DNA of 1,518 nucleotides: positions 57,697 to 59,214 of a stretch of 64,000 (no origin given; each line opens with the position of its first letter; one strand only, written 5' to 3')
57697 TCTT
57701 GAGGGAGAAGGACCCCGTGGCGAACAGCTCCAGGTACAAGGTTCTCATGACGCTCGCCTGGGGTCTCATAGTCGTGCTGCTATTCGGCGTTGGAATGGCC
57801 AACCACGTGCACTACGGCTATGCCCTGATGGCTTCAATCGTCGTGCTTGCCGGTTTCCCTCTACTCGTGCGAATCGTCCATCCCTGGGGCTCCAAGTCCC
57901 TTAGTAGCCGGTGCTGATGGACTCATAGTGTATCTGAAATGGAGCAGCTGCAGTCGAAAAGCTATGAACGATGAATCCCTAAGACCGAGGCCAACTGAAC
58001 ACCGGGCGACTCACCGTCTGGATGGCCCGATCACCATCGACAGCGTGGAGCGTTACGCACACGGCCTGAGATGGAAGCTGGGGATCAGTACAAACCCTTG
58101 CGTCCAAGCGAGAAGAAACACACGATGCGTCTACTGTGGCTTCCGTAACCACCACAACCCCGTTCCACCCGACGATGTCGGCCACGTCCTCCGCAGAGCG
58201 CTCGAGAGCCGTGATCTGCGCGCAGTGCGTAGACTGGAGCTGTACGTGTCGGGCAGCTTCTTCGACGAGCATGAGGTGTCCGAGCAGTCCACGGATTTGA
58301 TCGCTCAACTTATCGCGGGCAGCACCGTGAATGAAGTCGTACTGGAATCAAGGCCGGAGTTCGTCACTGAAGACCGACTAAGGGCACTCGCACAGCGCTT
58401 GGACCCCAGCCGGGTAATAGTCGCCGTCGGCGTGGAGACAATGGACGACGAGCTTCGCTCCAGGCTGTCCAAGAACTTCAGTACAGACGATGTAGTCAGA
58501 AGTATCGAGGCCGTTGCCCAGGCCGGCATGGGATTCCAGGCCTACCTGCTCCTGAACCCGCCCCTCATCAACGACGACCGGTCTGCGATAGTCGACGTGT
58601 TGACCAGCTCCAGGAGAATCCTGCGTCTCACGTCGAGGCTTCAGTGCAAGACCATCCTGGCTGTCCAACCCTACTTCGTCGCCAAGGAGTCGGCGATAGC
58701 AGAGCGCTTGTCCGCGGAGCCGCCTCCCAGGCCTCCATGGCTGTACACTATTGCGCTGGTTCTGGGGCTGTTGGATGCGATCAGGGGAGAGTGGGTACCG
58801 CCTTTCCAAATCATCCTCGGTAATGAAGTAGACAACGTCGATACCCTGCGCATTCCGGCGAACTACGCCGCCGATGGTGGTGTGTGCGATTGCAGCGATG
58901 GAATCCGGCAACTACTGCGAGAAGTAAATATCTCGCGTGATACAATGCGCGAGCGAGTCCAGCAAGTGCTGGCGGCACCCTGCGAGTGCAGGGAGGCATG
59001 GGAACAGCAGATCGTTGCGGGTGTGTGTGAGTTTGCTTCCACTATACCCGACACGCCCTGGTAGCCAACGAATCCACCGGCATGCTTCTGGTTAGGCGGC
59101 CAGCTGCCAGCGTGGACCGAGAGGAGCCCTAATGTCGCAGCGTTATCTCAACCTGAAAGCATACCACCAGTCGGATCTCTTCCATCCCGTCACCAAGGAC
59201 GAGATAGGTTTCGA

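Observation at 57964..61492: Two radical-SAM-like proteins with non-canonical CX8CX2C cluster spacing flanking the PLP enzyme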

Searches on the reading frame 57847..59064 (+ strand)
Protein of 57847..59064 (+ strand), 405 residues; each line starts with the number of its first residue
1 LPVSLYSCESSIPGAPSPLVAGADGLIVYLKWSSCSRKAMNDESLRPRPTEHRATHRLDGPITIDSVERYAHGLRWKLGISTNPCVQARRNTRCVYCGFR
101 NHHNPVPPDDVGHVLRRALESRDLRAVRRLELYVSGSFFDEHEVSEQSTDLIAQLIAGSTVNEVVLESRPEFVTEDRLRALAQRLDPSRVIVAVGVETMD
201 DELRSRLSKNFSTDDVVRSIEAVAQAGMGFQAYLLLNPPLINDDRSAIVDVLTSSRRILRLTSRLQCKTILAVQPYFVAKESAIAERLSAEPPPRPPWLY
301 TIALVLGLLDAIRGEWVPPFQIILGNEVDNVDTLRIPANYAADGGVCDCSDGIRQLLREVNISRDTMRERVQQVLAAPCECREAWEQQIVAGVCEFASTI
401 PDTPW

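Call 3: search_protein_families(library=pfam, proteins=[window:57847-59064:+], max_evalue=0.01)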
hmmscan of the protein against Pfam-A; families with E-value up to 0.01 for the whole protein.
window:57847-59064:+ (405 aa): 2 families
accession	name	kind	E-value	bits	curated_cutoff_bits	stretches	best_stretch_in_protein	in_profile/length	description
PF04055.27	Radical_SAM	-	1e-07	32.7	29.5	1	91-229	8-142/166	Radical SAM superfamily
PF19238.5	Radical_SAM_2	-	0.0067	16.6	26.7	0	175-244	67-131/151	Radical SAM-like domain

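Call 4: search_protein_families(library=ncbifam, proteins=[window:57847-59064:+], max_evalue=0.01)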
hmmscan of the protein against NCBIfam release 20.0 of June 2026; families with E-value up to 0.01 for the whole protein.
window:57847-59064:+ (405 aa): 2 families
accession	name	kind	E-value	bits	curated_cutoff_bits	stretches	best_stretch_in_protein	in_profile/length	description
TIGR01210.1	TIGR01210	equivalog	1.2e-35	123.2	212.15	1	81-390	21-304/313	archaeosine biosynthesis radical SAM protein RaSEA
TIGR00539.1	hemN_rel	equivalog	0.00036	19.8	205.4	1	93-230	13-153/361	radical SAM family heme chaperone HemW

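Call 5: search_solved_structures(query=window:57964-59064:+, max_evalue=1, show_alignments=2)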
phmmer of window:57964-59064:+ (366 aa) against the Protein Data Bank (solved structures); distinct sequences matched with E-value up to 1: 2.
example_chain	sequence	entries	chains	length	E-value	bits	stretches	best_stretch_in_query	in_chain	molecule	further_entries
6p78_A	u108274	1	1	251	5.5e-05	25.6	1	25-182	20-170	Queuine lyase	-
1qp8_A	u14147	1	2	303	0.77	11.9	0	242-295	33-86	FORMATE DEHYDROGENASE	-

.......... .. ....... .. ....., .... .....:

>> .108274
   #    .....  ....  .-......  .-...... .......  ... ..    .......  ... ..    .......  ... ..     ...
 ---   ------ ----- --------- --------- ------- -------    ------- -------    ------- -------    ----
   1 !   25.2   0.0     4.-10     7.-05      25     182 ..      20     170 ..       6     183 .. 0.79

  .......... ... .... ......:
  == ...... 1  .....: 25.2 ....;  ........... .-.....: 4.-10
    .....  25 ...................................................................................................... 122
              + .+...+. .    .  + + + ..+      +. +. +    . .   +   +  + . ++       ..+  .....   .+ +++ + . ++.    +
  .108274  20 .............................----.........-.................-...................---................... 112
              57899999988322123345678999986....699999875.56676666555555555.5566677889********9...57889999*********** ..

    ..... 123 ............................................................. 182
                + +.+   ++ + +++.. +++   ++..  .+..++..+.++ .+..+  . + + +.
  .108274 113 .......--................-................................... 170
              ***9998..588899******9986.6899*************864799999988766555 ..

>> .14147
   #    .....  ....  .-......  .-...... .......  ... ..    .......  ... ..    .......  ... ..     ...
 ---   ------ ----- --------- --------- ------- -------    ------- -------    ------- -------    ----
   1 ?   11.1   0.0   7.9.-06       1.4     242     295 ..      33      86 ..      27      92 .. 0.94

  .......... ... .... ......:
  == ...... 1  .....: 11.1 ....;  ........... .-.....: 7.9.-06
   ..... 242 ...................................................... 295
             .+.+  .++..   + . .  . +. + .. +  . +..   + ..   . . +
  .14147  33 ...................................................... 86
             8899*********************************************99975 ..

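Call 8: find_homologous_proteins(query=window:57964-59064:+)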
Query window:57964-59064:+ (366 aa): 224 proteins with E <= 0.001 among 8000 candidates; the best 120 are listed.
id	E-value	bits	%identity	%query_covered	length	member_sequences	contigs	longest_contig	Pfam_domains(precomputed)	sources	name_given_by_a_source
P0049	8.7e-221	750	92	100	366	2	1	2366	PF04055.28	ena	-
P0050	5.7e-156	537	87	76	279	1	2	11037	-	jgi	jgi:radical SAM enzyme (TIGR01210 family)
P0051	1.0e-122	428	60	92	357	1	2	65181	PF04055.28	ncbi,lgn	-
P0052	1.4e-122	427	55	92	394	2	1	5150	-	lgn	-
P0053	1.5e-120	421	54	96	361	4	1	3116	PF04055.28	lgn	-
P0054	1.7e-120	420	55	97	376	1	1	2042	-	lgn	-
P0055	2.5e-119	417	57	90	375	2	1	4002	-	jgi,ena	-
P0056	8.6e-117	408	54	90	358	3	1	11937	-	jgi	-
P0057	5.4e-116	406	53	90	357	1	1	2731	-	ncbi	-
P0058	8.6e-116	405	54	93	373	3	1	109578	-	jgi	-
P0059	1.4e-115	404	51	95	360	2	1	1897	-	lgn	-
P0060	9.0e-115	402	53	90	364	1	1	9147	PF04055.28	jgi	jgi:radical SAM enzyme (TIGR01210 family)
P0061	2.8e-114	400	54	90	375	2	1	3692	-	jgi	-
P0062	5.5e-114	399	56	90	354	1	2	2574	PF04055.28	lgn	-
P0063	8.4e-114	398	54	91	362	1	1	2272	PF04055.28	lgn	-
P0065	2.8e-113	397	53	90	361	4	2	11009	PF04055.28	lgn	-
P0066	1.4e-112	394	53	92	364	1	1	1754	-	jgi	jgi:radical SAM enzyme (TIGR01210 family)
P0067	3.7e-112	393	52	93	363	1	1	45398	PF04055.28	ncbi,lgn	-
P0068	7.9e-112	392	52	92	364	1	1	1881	PF04055.28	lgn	-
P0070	3.8e-111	390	51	91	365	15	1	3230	PF04055.28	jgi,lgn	-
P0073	2.7e-110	387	51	91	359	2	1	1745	PF04055.28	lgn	-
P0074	3.1e-110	387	52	94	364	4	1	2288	PF04055.28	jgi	-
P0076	5.7e-110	386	50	92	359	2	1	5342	-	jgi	jgi:radical SAM enzyme (TIGR01210 family)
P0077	7.3e-110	385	51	92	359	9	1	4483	PF04055.28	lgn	-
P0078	9.7e-110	385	51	92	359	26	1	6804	PF04055.28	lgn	-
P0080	6.5e-109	382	51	90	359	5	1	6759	PF04055.28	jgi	-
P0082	1.1e-108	382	51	90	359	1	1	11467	PF04055.28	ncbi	-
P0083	1.4e-108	381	51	90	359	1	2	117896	PF04055.28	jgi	jgi:radical SAM enzyme (TIGR01210 family)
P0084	2.8e-108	380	49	93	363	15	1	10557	PF04055.28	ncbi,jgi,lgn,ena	-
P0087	9.2e-107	375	47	98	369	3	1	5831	-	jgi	jgi:radical SAM enzyme (TIGR01210 family)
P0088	2.7e-106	374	53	87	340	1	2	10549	-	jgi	jgi:radical SAM enzyme (TIGR01210 family)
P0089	3.1e-106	373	53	86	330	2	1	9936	PF04055.28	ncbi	-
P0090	1.2e-105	372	51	87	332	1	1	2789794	PF04055.28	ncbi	ncbi:MAG: hypothetical protein JSW38_12510, partial [Dehalococcoidia bacterium]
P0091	3.6e-105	370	52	90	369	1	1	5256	PF04055.28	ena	-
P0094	9.0e-104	365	48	92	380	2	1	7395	PF04055.28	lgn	-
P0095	9.5e-104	365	49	95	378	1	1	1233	PF04055.28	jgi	jgi:radical SAM enzyme (TIGR01210 family)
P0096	4.5e-100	353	48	90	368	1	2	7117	PF04055.28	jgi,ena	-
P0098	3.8e-89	317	51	80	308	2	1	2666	-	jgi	jgi:radical SAM enzyme (TIGR01210 family)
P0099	1.1e-86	309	42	90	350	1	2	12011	PF04055.28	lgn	-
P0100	1.6e-86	309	42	93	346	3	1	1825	-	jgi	jgi:radical SAM enzyme (TIGR01210 family)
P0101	3.1e-85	304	47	83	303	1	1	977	PF04055.28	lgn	-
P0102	6.1e-85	303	42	94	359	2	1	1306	PF04055.28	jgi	jgi:radical SAM enzyme (TIGR01210 family)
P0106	4.3e-81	291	43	93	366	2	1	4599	PF04055.28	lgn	-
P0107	1.5e-80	289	42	91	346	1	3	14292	PF04055.28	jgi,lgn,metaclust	jgi:radical SAM enzyme (TIGR01210 family)|metaclust:\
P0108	9.0e-78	280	42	90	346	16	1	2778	PF04055.28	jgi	-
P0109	5.2e-76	274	40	96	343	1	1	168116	PF04055.28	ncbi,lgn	-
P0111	4.0e-75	271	41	90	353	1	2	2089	PF04055.28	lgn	-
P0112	2.2e-74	269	40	90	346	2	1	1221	PF04055.28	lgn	-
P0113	3.0e-73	265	38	90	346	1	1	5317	PF04055.28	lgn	-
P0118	5.7e-23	100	31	81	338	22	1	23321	PF04055.28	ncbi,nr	ncbi:MAG: archaeosine biosynthesis radical SAM protein RaSEA [Methanosarcinales archaeon]|nr:archaeo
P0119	8.4e-23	99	33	58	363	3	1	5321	PF04055.28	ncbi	-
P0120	9.4e-23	99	29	84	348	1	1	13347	PF04055.28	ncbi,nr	ncbi:MAG: archaeosine biosynthesis radical SAM protein RaSEA [Candidatus Freyarchaeota archaeon]|nr:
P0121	2.1e-22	98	34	58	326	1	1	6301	PF04055.28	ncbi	ncbi:MAG: archaeosine biosynthesis radical SAM protein RaSEA [Candidatus Alkanophagales archaeon]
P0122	4.5e-22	97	28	81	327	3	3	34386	-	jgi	jgi:radical SAM enzyme (TIGR01210 family)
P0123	6.3e-22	96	27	87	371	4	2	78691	PF04055.28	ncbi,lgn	-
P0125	1.0e-21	96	29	84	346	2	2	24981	PF04055.28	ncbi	ncbi:MAG: archaeosine biosynthesis radical SAM protein RaSEA [Methanosarcinaceae archaeon]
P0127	2.2e-21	94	29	82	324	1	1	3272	PF04055.28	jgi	-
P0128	3.3e-21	94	29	85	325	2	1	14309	PF04055.28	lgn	-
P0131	3.9e-21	94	32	61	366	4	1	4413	PF04055.28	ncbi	ncbi:MAG: archaeosine biosynthesis radical SAM protein RaSEA [Candidatus Thorarchaeota archaeon]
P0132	4.2e-21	93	30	81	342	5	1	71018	PF04055.28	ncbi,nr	ncbi:MAG: archaeosine biosynthesis radical SAM protein RaSEA [Methanosarcinales archaeon]|nr:archaeo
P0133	6.8e-21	93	27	93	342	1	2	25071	-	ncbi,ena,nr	ncbi:MAG TPA: TIGR01210 family radical SAM protein [Methanosarcinales archaeon]|nr:TIGR01210 family 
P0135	2.0e-20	91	30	81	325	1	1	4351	-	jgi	jgi:radical SAM enzyme (TIGR01210 family)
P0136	2.1e-20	91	32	58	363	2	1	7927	PF04055.28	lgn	-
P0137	2.2e-20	91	28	84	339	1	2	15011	PF04055.28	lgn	-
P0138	5.9e-20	90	27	85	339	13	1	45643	PF04055.28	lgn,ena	-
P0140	7.3e-20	89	28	84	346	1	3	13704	PF04055.28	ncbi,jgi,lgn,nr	ncbi:MAG TPA: TIGR01210 family radical SAM protein [Methanosarcinaceae archaeon]|nr:TIGR01210 family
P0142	9.4e-20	89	25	84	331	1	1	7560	PF04055.28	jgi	-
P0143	1.1e-19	89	27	84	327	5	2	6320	PF04055.28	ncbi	ncbi:MAG: archaeosine biosynthesis radical SAM protein RaSEA [Candidatus Syntropharchaeales archaeon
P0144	1.2e-19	89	29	81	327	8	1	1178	PF04055.28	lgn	-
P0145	1.4e-19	88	28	84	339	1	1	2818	PF04055.28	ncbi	-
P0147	2.6e-19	88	28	84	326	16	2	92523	PF04055.28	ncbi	-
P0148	5.2e-19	87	28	85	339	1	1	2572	PF04055.28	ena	-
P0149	5.7e-19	86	29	85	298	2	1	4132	PF04055.28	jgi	jgi:radical SAM enzyme (TIGR01210 family)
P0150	5.8e-19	86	28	84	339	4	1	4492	PF04055.28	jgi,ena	-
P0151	8.8e-19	86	29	62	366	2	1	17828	PF04055.28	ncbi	-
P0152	1.2e-18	85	32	59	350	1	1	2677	-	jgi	jgi:radical SAM enzyme (TIGR01210 family)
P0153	1.2e-18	85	29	80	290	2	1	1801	PF04055.28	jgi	jgi:radical SAM enzyme (TIGR01210 family)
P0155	1.6e-18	85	31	58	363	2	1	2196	PF04055.28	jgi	jgi:radical SAM enzyme (TIGR01210 family)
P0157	2.6e-18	84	27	93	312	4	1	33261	PF04055.28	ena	-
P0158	2.9e-18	84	29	84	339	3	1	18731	PF04055.28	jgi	-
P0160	3.1e-18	84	28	90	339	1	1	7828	PF04055.28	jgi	jgi:archaeosine synthase beta-subunit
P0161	3.7e-18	84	28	57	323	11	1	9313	PF04055.28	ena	-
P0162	4.0e-18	84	33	61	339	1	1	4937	PF04055.28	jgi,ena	jgi:hypothetical protein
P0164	4.2e-18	84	27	88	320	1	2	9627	PF04055.28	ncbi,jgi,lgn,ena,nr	ncbi:TIGR01210 family radical SAM protein [Archaeoglobales archaeon]|nr:MAG: TIGR01210 family radica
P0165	5.2e-18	83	29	81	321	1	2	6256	PF04055.28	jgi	jgi:radical SAM enzyme (TIGR01210 family)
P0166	5.2e-18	83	27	84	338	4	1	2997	PF04055.28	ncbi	-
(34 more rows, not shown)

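Call 41: predict_structure(alignment_id=A2)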
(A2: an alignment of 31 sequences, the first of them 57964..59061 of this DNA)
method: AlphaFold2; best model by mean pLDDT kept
length: 366 residues; sequences in the alignment: 31
mean_pLDDT: 88.2   pTM: 0.89
mean pLDDT of the five models: 88.2, 87.1, 86.7, 86.4, 86.4
residues with pLDDT >= 90: 251; 70-90: 69; 50-70: 30; < 50: 16
segments of 3 or more residues with pLDDT < 50: 9-17, 364-366
pLDDT, mean of each block of 10 residues (from residue 1): 52 49 90 94 72 72 82 97 95 92 95 98 97 97 98 96 87 94 98 95 92 97 98 95 86 90 98 94 86 90 90 96 97 96 89 55 46
secondary structure, 60 per line:
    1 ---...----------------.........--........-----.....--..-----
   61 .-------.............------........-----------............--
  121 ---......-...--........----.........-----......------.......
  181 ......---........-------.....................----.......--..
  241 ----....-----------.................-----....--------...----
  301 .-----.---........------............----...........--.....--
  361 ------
elements in order: E23-31 E34-41 H69-81 E88-95 H107-118 E124-129 H136-143 E151-156 H162-167 H174-186 E190-197 H205-225 E230-236 H245-248 H260-276 E282-285 E294-296 H311-318 H325-336 H341-351 H354-358

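Call 45: search_protein_families(library=padloc, proteins=[window:57964-59064:+], max_evalue=0.001)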
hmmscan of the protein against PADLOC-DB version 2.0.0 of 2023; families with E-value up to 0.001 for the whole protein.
window:57964-59064:+ (366 aa): 0 families

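Call 46: fold_search(model_id=the predicted structure, library=pdb)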
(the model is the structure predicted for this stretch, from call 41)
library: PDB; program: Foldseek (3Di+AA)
matches with E <= 10: 1626; with E <= 0.001: 85
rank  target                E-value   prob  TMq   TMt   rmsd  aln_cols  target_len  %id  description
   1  8ptx_C                3.2e-07  1.00  0.47  0.33   6.4       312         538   14  Cryo-EM structure of human Elp123 in complex with tRNA, acetyl-CoA, 5'-deoxyadenosine and methionine (released 2024-04-17)
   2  6ia6                  1.1e-06  1.00  0.45  0.43   6.1       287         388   14  Crystal structure of the bacterial Dehalococcoides mccartyi Elp3 with desulfo-CoA (released 2019-02-20)
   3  9ccb                  1.5e-06  1.00  0.45  0.40   7.6       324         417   14  X-ray crystal structure of methyl-coenzyme M reductase glutamine methylase (MgmA) from Methanothermobacter marburgensis  (released 2025-01-01)
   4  8pty_C                1.7e-06  1.00  0.51  0.44   7.3       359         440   12  Cryo-EM structure of human Elp123 in complex with 5'-deoxyadenosine and methionine (released 2024-04-17)
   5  8fo0                  1.9e-06  1.00  0.43  0.59   6.0       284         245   14  The structure of a crystallizable variant of E. coli pyruvate formate-lyase activating enzyme bound to a partially cleav (released 2023-05-24)
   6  5l7l                  2.2e-06  1.00  0.45  0.42   6.2       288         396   14  Crystal Structure of Elp3 from Dehalococcoides mccartyi (390-407 GSGSG) (released 2016-08-03)
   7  6qk7_C                2.3e-06  1.00  0.49  0.42   6.2       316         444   11  Elongator catalytic subcomplex Elp123 lobe (released 2019-07-17)
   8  6ia8                  2.4e-06  1.00  0.43  0.38   5.1       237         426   11  Apo crystal structure of archaeal Methanocaldococcus infernus Elp3 (del1-19) (released 2019-02-20)
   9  6iad                  3.5e-06  1.00  0.44  0.38   4.9       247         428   12  Apo crystal structure of archaeal Methanocaldococcus infernus Elp3 (del1-54) (released 2019-02-20)
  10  3c8f                  3.5e-06  1.00  0.43  0.59   5.9       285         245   14  4Fe-4S-Pyruvate formate-lyase Activating Enzyme with partially disordered AdoMet (released 2008-10-28)
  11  7jmb_A                3.9e-06  1.00  0.41  0.55   5.5       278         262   12  Crystal structure of Nitrogenase iron-molybdenum cofactor biosynthesis enzyme NifB from Methanothermobacter thermautot (released 2020-10-28)
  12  5l7j                  4.2e-06  1.00  0.45  0.41   6.6       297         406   14  Crystal Structure of Elp3 from Dehalococcoides mccartyi (released 2016-08-03)
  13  6q2p_A                4.4e-06  1.00  0.43  0.52   9.8       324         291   11  Crystal structure of mouse viperin bound to cytidine triphosphate and S-adenosylhomocysteine (released 2020-01-22)
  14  6efn                  6.7e-06  1.00  0.43  0.41   5.6       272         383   14  Structure of a RiPP maturase, SkfB (released 2018-10-24)
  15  8asw_C                7.1e-06  1.00  0.52  0.38   6.4       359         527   10  Cryo-EM structure of yeast Elp123 in complex with alanine tRNA (released 2022-12-07)
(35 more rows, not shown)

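Call 52: search_solved_structures(query=A2, max_evalue=1, show_alignments=3)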
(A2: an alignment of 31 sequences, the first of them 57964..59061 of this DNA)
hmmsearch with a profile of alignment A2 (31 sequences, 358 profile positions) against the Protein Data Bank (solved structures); distinct sequences matched with E-value up to 1: 10.
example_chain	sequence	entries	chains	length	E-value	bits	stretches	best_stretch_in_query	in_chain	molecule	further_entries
6p78_A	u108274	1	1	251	9.1e-17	63.9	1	27-180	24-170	Queuine lyase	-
6iad_A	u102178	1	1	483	0.00017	23.6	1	113-255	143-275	Histone acetyltransferase, ELP3 family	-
6iaz_A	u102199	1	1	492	0.00017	23.6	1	113-255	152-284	Histone acetyltransferase, ELP3 family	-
6ia8_A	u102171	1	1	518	0.00019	23.4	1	113-255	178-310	Histone acetyltransferase, ELP3 family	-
8ptx_C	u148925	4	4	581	0.0026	19.7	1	121-205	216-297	Elongator complex protein 3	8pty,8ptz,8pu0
6qk7_C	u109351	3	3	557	0.0086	18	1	115-252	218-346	Elongator complex protein 3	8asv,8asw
8avg_C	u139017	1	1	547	0.023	16.6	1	118-253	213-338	Elongator complex protein 3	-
5l7l_A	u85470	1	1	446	0.064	15.1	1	112-254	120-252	ELP3 family, ELP3 family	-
6ia6_A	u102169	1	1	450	0.066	15.1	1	112-254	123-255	ELP3 family, ELP3 family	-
5l7j_A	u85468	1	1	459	0.069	15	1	112-254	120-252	ELP3 family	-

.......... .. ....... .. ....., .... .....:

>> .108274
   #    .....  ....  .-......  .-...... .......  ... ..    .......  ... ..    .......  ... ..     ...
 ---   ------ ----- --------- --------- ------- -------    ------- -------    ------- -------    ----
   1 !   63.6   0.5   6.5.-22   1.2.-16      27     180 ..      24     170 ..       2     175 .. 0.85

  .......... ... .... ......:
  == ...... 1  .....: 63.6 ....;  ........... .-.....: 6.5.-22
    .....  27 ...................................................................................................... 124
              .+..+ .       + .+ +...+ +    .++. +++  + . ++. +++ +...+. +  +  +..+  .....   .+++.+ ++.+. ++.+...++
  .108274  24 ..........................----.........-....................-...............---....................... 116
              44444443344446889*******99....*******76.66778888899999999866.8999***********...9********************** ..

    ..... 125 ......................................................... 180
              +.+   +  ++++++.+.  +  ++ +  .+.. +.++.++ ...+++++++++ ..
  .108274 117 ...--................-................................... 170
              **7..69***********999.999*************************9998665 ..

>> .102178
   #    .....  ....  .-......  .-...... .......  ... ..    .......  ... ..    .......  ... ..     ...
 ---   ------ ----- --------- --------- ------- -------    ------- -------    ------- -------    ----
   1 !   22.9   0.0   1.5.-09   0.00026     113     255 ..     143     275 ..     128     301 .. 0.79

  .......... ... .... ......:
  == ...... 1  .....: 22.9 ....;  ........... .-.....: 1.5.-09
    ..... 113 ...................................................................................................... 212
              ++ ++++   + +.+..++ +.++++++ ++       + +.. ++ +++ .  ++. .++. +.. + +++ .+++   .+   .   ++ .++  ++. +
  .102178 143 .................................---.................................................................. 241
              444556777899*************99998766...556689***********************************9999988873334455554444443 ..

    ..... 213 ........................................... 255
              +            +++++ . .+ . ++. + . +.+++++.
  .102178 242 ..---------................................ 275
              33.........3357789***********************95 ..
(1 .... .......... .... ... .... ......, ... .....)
